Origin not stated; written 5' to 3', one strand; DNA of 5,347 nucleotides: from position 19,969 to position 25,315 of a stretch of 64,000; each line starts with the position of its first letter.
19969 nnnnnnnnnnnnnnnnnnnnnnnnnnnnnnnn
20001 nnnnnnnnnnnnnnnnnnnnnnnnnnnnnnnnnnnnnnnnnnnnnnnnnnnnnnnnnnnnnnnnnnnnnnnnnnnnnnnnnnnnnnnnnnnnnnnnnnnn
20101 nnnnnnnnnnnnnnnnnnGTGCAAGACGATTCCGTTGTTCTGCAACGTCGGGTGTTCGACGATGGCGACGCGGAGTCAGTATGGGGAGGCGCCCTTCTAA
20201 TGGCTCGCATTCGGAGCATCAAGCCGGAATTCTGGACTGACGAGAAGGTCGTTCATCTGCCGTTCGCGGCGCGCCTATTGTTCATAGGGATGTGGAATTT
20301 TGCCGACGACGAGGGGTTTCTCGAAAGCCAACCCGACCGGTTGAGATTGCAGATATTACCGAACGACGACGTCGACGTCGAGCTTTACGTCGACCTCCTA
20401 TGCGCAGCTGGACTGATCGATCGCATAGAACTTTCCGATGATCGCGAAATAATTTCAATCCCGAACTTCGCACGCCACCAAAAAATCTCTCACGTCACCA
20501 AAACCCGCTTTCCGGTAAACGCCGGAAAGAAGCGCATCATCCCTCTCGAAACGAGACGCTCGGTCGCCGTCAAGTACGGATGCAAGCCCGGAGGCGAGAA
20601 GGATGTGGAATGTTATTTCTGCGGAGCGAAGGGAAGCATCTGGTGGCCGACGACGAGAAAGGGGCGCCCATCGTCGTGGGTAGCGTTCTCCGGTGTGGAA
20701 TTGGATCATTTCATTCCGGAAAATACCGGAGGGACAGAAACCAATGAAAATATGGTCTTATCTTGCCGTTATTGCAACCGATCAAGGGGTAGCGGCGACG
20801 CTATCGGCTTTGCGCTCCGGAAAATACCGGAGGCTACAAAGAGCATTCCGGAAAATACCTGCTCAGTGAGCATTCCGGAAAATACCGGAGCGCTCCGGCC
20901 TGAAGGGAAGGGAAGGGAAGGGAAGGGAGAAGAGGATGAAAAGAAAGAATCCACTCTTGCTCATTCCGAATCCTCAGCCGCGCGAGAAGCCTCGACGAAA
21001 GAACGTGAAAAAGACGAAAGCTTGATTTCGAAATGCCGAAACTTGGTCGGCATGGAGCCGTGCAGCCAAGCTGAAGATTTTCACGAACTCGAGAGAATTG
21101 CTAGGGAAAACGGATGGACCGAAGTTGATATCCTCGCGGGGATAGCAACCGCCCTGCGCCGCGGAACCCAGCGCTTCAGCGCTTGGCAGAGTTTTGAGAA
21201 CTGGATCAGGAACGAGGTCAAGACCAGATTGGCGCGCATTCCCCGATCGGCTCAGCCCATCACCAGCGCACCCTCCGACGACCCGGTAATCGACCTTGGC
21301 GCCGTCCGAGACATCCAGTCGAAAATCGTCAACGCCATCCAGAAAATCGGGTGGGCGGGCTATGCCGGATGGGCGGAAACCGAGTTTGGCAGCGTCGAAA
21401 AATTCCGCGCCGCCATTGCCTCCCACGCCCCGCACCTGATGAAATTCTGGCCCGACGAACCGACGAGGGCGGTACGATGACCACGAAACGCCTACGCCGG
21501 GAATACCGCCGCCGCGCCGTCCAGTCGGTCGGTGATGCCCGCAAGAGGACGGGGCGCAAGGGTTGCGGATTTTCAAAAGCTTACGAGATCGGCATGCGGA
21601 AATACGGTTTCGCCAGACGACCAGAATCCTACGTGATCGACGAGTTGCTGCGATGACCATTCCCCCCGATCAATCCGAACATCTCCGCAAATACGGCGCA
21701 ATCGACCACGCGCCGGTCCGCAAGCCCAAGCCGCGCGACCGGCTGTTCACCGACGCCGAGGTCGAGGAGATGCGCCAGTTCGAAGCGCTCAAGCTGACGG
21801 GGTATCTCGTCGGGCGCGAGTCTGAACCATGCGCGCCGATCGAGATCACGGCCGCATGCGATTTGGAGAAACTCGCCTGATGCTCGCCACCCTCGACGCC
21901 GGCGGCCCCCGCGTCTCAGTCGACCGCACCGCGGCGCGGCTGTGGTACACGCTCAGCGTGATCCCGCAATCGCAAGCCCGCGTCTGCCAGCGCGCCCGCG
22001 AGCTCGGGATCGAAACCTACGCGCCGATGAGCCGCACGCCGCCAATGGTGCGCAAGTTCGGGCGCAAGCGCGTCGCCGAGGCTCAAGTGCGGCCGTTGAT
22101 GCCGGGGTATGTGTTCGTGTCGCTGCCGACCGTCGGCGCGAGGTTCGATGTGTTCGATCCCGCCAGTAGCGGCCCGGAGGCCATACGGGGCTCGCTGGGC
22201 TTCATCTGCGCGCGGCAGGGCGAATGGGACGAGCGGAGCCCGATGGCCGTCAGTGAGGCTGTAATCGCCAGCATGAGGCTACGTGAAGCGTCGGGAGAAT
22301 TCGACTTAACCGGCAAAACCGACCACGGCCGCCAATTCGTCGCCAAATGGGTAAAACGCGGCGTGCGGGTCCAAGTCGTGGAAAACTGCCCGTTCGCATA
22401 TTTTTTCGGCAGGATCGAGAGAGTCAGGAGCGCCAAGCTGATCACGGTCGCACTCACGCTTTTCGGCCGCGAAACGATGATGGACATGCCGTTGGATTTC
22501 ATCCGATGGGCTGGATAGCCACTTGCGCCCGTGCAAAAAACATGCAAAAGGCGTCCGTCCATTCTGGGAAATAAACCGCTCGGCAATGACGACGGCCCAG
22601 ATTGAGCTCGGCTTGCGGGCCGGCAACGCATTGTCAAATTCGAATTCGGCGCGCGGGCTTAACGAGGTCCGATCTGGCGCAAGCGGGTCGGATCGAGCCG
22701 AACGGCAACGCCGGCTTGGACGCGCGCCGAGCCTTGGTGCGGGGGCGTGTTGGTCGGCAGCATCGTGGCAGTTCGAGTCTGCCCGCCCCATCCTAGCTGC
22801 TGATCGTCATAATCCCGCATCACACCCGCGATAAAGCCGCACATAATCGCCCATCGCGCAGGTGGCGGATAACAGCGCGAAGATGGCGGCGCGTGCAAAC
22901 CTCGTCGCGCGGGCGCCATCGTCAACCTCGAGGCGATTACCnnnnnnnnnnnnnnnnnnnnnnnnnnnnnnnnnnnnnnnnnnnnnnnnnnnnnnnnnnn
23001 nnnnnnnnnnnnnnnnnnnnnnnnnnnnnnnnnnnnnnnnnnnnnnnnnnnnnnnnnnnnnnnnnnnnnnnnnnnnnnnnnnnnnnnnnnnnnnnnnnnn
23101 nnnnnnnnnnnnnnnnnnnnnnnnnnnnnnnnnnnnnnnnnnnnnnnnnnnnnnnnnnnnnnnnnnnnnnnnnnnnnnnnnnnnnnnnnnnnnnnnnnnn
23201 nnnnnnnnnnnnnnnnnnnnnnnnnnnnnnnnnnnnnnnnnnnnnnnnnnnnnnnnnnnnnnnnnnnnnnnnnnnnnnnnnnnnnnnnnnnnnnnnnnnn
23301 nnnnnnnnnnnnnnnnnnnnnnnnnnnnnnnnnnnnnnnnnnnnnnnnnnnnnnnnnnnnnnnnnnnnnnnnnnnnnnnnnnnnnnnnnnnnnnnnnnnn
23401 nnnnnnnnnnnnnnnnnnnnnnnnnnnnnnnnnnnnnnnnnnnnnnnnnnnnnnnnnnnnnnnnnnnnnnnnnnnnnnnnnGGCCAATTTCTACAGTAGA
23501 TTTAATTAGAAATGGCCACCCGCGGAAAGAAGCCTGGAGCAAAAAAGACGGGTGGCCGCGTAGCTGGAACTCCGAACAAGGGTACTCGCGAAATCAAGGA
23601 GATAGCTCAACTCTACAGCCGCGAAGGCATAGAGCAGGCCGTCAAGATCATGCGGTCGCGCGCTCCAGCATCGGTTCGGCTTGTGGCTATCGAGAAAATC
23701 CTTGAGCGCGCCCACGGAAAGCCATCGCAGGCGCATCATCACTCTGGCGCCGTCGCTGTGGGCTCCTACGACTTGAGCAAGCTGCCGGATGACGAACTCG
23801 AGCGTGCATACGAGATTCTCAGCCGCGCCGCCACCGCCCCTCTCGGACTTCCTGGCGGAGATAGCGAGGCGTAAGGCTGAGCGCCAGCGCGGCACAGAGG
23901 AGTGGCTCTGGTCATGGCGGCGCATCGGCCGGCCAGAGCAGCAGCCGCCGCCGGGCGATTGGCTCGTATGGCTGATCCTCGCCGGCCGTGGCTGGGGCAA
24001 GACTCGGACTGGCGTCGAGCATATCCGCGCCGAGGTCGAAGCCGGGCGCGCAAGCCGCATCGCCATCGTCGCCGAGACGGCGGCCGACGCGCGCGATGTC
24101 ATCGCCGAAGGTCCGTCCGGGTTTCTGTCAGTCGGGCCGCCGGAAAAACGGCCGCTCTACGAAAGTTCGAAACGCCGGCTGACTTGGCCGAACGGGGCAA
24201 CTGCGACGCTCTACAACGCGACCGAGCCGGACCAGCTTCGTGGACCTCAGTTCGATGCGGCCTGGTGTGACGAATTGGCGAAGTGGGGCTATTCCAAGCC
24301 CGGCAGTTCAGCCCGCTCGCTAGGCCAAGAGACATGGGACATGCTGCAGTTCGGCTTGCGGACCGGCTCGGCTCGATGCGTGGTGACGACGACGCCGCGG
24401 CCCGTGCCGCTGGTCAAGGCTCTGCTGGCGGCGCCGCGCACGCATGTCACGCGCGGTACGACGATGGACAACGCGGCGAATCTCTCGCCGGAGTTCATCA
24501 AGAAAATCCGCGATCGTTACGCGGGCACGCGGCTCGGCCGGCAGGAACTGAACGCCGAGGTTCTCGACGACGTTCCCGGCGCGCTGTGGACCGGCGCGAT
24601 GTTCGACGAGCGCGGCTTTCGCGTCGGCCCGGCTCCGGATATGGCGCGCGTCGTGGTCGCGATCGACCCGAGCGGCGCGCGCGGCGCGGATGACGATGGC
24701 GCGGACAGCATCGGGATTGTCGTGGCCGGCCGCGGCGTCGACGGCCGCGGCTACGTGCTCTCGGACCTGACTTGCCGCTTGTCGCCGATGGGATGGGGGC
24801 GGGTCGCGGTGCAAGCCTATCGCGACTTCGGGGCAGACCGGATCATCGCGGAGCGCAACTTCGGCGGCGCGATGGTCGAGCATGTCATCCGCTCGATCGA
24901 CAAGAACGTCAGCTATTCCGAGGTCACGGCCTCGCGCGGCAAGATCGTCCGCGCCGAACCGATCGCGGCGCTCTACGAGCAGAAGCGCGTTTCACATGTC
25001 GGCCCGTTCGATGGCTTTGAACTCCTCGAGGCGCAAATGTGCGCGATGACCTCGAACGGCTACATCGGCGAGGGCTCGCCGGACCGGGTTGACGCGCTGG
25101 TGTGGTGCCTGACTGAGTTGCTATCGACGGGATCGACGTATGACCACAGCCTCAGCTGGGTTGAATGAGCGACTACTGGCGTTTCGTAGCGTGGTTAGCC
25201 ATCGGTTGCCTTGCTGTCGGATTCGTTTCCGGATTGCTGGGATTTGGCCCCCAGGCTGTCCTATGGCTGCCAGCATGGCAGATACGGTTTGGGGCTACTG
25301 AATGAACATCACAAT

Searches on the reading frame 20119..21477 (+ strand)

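Call 91: search_protein_families(library=pfam, proteins=[window:20119-21477:+], max_evalue=0.001)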
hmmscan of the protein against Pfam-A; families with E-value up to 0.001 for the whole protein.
window:20119-21477:+ (453 aa): 2 families
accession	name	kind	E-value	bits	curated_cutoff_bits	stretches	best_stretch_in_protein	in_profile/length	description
PF01844.29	HNH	-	1.8e-07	31.6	21.4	1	193-225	14-46/47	HNH endonuclease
PF14279.12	HNH_5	-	0.00065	20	27.5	1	192-224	12-44/56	HNH endonuclease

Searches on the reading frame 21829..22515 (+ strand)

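Call 91: search_protein_families(library=pfam, proteins=[window:21829-22515:+], max_evalue=0.001)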
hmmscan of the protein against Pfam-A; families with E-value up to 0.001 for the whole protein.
window:21829-22515:+ (229 aa): 1 family
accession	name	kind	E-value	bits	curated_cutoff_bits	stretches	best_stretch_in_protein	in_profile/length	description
PF02357.24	NusG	-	1.2e-08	35.8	22.2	1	39-149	3-92/93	Transcription termination factor nusG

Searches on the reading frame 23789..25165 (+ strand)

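Call 91: search_protein_families(library=pfam, proteins=[window:23789-25165:+], max_evalue=0.001)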
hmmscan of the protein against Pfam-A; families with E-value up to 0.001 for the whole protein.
window:23789-25165:+ (459 aa): 2 families
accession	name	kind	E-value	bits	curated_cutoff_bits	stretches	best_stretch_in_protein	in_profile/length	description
PF03237.21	Terminase_6N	-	3.1e-21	76.5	22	1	62-271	1-212/215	Terminase large subunit, T4likevirus-type, N-terminal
PF17289.8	Terminase_6C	-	3.9e-08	33.8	22.6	1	291-442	2-153/155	Terminase RNaseH-like domain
